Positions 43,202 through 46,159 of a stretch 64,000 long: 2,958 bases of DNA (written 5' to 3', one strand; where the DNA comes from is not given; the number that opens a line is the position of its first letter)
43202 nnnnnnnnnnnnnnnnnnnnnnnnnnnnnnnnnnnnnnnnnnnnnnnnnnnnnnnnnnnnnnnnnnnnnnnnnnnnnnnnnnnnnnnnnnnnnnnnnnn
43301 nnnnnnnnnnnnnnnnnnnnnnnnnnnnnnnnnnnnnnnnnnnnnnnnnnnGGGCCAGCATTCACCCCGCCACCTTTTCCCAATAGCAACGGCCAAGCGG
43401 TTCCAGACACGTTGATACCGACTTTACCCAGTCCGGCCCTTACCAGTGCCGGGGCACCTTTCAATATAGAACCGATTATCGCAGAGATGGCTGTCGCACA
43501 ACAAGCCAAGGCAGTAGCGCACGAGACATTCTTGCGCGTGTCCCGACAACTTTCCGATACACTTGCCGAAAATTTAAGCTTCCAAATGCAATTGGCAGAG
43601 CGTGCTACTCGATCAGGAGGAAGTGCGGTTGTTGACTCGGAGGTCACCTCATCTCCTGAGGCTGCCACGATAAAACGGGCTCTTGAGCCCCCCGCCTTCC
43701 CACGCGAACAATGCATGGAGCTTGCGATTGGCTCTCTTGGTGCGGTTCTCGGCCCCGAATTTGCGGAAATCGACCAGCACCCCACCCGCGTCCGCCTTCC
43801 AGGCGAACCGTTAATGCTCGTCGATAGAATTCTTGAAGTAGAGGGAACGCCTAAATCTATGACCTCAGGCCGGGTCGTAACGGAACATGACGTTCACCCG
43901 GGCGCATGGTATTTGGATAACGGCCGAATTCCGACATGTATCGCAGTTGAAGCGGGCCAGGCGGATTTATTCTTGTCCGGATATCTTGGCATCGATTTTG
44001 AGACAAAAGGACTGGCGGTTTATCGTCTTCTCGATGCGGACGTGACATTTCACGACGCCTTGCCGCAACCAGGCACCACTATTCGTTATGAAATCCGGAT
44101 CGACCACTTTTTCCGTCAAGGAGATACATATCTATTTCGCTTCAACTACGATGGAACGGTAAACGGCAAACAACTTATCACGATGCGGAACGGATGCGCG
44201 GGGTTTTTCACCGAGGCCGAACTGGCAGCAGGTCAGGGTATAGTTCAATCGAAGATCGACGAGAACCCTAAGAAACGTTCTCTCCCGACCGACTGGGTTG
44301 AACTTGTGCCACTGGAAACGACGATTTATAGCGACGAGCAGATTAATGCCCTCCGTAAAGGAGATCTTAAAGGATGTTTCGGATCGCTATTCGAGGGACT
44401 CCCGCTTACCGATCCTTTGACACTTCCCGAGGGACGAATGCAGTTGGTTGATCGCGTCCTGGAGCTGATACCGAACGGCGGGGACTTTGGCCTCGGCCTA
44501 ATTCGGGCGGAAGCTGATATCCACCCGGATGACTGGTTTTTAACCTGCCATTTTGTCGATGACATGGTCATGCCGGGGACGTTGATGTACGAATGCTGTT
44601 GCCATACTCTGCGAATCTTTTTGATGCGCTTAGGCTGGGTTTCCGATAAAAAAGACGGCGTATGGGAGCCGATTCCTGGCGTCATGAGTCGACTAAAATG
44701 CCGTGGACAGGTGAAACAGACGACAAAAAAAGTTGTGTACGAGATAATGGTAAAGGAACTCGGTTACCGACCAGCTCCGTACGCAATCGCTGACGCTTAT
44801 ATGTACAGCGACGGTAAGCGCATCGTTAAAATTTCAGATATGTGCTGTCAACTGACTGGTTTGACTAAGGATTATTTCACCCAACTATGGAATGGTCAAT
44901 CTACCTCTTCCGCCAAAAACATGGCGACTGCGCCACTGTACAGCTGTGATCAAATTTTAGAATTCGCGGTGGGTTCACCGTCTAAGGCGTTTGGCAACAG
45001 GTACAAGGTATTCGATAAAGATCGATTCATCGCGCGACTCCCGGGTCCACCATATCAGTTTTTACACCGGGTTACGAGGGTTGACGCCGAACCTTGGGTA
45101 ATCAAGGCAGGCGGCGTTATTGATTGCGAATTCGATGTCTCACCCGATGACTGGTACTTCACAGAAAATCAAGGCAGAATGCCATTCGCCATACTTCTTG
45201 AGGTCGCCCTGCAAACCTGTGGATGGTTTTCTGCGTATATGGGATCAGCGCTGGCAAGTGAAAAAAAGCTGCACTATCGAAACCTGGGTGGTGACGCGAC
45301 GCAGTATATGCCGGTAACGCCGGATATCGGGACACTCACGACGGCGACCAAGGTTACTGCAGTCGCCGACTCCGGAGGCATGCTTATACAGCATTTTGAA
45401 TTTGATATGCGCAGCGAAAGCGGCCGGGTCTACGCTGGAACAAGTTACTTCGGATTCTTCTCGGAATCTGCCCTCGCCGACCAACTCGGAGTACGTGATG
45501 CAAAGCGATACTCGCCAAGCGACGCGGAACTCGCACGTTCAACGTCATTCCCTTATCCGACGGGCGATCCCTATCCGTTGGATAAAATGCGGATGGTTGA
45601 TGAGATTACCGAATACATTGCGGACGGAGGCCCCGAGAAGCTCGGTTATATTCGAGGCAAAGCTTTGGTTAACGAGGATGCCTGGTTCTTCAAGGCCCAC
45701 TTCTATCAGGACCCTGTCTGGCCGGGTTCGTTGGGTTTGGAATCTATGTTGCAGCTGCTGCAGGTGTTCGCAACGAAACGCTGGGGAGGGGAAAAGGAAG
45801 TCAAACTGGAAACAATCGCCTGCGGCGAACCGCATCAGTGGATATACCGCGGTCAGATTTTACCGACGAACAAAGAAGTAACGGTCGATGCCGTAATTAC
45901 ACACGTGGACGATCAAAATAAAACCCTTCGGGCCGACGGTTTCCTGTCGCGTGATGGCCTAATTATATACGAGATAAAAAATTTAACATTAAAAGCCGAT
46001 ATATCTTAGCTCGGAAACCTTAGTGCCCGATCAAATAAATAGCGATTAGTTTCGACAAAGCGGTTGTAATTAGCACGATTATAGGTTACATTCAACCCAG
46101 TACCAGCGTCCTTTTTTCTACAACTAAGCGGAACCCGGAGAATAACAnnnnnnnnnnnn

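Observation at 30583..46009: Myxobacterial-order PUFA-synthase-like cluster in a probable PVC bacterium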

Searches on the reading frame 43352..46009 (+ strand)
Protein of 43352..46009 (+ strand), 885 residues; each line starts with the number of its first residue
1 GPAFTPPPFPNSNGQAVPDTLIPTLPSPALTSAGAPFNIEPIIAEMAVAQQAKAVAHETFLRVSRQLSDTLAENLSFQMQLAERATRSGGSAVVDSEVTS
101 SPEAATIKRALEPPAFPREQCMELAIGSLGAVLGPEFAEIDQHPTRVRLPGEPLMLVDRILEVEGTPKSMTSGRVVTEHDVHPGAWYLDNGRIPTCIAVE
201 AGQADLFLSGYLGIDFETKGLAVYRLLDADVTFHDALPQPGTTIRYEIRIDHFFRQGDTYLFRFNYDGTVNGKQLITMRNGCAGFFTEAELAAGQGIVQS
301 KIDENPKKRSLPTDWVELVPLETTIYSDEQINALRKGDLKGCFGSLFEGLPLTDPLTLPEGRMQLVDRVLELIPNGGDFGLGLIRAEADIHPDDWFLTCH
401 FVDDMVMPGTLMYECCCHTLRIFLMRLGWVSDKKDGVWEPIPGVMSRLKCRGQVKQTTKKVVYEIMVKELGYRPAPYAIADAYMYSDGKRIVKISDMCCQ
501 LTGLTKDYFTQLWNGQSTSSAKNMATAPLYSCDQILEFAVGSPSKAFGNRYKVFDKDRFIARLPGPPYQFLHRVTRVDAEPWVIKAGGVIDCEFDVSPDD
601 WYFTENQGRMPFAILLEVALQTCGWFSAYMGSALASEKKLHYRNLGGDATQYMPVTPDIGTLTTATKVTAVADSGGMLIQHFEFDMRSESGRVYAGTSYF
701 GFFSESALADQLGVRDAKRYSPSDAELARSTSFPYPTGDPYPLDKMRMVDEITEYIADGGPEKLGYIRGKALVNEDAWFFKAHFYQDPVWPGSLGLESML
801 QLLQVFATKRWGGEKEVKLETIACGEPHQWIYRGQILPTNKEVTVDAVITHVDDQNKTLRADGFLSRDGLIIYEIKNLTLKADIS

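Call 61: search_solved_structures(query=window:43352-46009:+, max_evalue=0.00001)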
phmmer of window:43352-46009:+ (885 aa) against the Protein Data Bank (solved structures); distinct sequences matched with E-value up to 0.00001: 7.
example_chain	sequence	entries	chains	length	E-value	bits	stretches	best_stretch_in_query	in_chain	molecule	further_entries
2cf2_C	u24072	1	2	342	4.4e-41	144.1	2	357-499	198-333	FATTY ACID SYNTHASE, DH DOMAIN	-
6b7j_A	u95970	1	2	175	2.3e-21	78.9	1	348-498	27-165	3-hydroxydecanoyl-[acyl-carrier-protein] dehydratase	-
3q62_A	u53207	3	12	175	2.5e-20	75.5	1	357-499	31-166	3-hydroxydecanoyl-[acyl-carrier-protein] dehydratase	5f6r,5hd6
1mka_A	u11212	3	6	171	4e-20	74.8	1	357-499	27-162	BETA-HYDROXYDECANOYL THIOL ESTER DEHYDRASE | N-{3-[DIHYDROXY(NONYL)-LAMBDA~4~-SULFANYL]PROPYL}-N~3~-[(2R)-2-HYDROXY-3,3-DIMETHYL-4-(PHO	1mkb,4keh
4b0b_A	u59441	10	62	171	7.8e-18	67.2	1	356-495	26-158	3-HYDROXYDECANOYL-[ACYL-CARRIER-PROTEIN] DEHYDRATASE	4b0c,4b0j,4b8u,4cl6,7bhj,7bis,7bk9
4fq9_A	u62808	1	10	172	7.8e-18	67.2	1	356-495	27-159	3-hydroxydecanoyl-[acyl-carrier-protein] dehydratase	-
4b0i_A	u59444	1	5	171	7.3e-17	64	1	356-495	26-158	3-HYDROXYDECANOYL-[ACYL-CARRIER-PROTEIN] DEHYDRATASE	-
